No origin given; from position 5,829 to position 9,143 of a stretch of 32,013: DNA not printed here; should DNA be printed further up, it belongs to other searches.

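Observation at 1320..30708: Six identical copies of an 18-bp perfect palindrome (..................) dispersed over 30 kb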

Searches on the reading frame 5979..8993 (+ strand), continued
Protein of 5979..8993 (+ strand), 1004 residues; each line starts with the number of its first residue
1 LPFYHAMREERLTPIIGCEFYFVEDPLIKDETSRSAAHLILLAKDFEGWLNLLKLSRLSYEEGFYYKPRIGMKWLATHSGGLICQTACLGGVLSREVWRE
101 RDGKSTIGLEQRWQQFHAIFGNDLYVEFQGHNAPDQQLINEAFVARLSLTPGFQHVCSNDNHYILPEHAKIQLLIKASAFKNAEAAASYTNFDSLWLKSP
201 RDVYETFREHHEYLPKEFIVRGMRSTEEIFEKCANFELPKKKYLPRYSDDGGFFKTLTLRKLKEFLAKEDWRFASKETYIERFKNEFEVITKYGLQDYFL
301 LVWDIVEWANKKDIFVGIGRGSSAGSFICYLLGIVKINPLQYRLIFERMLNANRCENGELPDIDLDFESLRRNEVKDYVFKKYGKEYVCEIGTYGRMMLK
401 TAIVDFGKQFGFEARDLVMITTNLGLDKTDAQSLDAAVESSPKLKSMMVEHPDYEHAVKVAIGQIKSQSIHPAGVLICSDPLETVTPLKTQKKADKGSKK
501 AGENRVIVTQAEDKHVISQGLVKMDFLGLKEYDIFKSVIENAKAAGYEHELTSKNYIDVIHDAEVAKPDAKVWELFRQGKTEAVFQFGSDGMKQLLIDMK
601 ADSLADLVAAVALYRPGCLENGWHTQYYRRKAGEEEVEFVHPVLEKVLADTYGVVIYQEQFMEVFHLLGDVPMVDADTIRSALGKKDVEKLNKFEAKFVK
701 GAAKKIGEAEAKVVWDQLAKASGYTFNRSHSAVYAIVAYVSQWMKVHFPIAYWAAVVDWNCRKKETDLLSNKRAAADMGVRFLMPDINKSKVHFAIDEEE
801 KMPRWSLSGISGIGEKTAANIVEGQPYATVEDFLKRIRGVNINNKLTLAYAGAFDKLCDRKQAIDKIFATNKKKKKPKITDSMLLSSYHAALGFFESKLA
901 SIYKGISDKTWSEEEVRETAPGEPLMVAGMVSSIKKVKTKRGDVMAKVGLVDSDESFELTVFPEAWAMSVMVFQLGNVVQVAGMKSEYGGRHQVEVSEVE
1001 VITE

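Call 65: search_protein_families(library=pfam, proteins=[L097:13598-14515:+, L099:14708-15766:+, L100:15643-16491:+, L109:13687-14580:+, L110:13678-14514:+, L111:13740-14780:+], max_evalue=10)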
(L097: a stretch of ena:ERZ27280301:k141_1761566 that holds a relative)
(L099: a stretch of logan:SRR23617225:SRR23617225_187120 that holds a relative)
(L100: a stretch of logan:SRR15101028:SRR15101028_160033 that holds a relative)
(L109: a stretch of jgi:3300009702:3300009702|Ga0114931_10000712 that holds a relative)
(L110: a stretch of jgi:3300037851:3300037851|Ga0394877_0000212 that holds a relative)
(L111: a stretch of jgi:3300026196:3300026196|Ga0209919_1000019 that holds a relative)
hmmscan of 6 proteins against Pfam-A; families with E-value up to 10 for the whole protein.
L097:13598-14515:+ (305 aa): 3 families
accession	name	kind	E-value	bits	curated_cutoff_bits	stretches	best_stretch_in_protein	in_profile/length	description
PF11328.14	DUF3130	-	0.058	14.1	25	0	236-256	53-73/89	Protein of unknown function (DUF3130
PF07544.18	Med9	-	0.09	13.3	26.9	1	253-295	34-76/80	RNA polymerase II transcription mediator complex subunit 9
PF14812.11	PBP1_TM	-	4.4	8.1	27.8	0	9-57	13-65/85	Transmembrane domain of transglycosylase PBP1 at N-terminal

L099:14708-15766:+ (352 aa): 3 families
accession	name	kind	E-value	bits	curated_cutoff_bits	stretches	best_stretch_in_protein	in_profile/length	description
PF10055.14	DUF2292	-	0.014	15.4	22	1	225-238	23-36/37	Uncharacterized small protein (DUF2292)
PF07544.18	Med9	-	0.42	11.2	26.9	1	300-341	35-76/80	RNA polymerase II transcription mediator complex subunit 9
PF11221.13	Med21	-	0.56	11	37.3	1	256-348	53-131/144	Subunit 21 of Mediator complex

L100:15643-16491:+ (282 aa): 3 families
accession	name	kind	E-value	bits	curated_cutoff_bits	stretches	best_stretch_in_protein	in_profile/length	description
PF10157.14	BORCS6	-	0.024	15.2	35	1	215-279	13-78/101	BLOC-1-related complex sub-unit 6 C-terminal helix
PF13499.12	EF-hand_7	-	0.06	14.2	30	1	154-216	16-56/67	EF-hand domain pair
PF11934.14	DUF3452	-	0.16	12.1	26.3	1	53-86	16-49/135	Domain of unknown function (DUF3452)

L109:13687-14580:+ (297 aa): 2 families
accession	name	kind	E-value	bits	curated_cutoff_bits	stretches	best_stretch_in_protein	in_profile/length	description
PF25503.1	TPR_CHK1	-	0.021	14.6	27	1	222-247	73-98/245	CHK1-like, TPR repeats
PF24035.1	DUF7344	-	0.092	13.6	27.8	1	31-63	33-65/76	Domain of unknown function (DUF7344)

L110:13678-14514:+ (278 aa): 6 families
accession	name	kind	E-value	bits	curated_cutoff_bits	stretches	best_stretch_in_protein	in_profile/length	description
PF13675.11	PilJ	-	0.068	13.7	26.6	1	140-182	23-63/114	Type IV pili methyl-accepting chemotaxis transducer N-term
PF21057.2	Hikeshi-like_C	-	0.16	12.3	27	1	85-104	36-55/58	Hikeshi-like, C-terminal domain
PF06009.19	Laminin_II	-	0.22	12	33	1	123-177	15-68/138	Laminin Domain II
PF06103.16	DUF948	-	0.41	11.3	37.2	1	151-178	16-43/89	Bacterial protein of unknown function (DUF948)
PF24627.1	PUMA_CC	-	2.6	8.6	30.1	1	118-178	8-67/74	PUMA coiled-coil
PF12732.12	YtxH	-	3.7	8.5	37.5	0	140-176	33-69/71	YtxH-like protein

L111:13740-14780:+ (346 aa): 4 families
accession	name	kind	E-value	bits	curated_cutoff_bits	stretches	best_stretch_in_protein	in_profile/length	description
PF13758.11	Prefoldin_3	-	0.0016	18.9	23.4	1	198-294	9-97/99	Prefoldin subunit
PF12761.13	End3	-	0.085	13.5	25.2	1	169-237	30-97/115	Actin cytoskeleton-regulatory complex protein END3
PF07531.19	TAFH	-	0.091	13.2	27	1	165-213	9-51/90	NHR1 homology to TAF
PF02637.23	GatB_Yqey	-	0.1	12.9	27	1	183-271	39-128/148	GatB domain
